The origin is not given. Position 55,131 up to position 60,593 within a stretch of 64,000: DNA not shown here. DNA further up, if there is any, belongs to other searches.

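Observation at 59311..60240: Near-identical 255-bp x3.6 tandem array inside the giant gene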

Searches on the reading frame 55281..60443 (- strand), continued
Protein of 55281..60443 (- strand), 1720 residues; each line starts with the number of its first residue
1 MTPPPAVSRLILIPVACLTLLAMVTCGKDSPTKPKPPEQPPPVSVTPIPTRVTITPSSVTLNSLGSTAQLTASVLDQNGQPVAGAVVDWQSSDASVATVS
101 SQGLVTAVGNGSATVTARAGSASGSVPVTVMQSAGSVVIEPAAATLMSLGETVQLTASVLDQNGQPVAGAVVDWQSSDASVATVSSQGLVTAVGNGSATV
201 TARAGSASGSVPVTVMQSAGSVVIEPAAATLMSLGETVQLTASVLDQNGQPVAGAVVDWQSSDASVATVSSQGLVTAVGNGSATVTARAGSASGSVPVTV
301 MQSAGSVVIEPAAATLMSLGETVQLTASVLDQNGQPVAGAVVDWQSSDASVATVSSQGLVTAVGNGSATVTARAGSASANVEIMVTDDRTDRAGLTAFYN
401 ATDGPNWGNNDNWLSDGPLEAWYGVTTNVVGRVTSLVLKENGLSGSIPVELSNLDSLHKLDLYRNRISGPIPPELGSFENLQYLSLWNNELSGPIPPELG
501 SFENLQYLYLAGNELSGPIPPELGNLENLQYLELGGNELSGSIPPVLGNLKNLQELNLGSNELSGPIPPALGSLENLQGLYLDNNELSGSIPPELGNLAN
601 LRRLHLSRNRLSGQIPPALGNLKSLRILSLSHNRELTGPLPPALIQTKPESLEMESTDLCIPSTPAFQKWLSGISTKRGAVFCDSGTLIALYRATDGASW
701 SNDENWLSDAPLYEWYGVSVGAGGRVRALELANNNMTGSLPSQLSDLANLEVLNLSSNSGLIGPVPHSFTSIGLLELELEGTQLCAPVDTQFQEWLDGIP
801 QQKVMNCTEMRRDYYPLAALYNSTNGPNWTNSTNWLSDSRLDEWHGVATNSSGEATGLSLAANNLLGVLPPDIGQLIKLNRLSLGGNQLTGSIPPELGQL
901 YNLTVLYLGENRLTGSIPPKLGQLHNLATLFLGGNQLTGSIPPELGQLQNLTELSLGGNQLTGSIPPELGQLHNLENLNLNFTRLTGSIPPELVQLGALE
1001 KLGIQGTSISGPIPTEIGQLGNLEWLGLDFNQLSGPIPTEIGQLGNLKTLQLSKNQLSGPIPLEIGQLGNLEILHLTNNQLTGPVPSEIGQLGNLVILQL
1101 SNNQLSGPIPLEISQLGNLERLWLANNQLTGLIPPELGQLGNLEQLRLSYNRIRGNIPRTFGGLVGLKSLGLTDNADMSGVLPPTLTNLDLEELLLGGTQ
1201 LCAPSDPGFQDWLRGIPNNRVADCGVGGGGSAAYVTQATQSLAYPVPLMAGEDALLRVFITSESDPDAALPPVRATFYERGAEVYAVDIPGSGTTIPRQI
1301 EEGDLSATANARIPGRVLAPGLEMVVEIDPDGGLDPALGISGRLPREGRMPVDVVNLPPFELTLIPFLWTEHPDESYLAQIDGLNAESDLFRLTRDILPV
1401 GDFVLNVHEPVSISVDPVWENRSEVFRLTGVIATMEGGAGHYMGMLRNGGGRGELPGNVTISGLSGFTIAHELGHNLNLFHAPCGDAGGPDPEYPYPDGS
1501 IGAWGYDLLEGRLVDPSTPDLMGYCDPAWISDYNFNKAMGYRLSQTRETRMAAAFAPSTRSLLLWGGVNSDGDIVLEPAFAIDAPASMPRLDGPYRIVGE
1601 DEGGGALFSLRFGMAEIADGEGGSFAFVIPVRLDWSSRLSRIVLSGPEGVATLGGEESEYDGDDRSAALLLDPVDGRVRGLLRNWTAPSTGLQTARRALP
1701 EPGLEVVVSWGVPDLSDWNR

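Call 16: find_encoding_contigs(protein=P0121, flank=10000, max_places=10)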
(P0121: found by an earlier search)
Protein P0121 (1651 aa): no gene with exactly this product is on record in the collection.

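Call 20: find_encoding_contigs(protein=P0029, flank=8000, max_places=4)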
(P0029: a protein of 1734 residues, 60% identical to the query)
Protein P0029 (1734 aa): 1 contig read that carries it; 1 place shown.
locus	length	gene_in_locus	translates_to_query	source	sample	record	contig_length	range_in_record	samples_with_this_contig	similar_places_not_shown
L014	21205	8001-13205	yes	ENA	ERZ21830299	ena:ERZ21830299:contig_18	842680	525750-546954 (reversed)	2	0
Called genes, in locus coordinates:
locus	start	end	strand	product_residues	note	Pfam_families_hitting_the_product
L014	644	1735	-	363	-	PF13384:HTH_23, PF13518:HTH_28, PF13551:HTH_29, PF13565:HTH_32, PF13358:DDE_3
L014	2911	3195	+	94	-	-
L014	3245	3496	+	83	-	-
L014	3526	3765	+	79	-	-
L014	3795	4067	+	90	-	PF10805:DUF2730 (faint)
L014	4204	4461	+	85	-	-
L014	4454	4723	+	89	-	-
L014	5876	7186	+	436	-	-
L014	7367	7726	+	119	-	-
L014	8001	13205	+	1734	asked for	PF02368:Big_2, PF02368:Big_2, PF02368:Big_2, PF02368:Big_2, PF13855:LRR_8, PF23598:LRR_14, PF13855:LRR_8, PF23598:LRR_14, +22 more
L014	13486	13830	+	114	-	-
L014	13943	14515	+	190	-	PF13505:OMP_b-brl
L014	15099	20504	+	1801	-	PF02368:Big_2, PF02368:Big_2, PF02369:Big_1 (weak), PF02368:Big_2, PF02369:Big_1 (weak), PF02368:Big_2, PF02369:Big_1 (weak), PF10462:Peptidase_M66, +9 more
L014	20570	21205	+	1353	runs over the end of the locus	PF00560:LRR_1 (faint), PF13855:LRR_8 (faint), PF23598:LRR_14, PF12799:LRR_4 (weak)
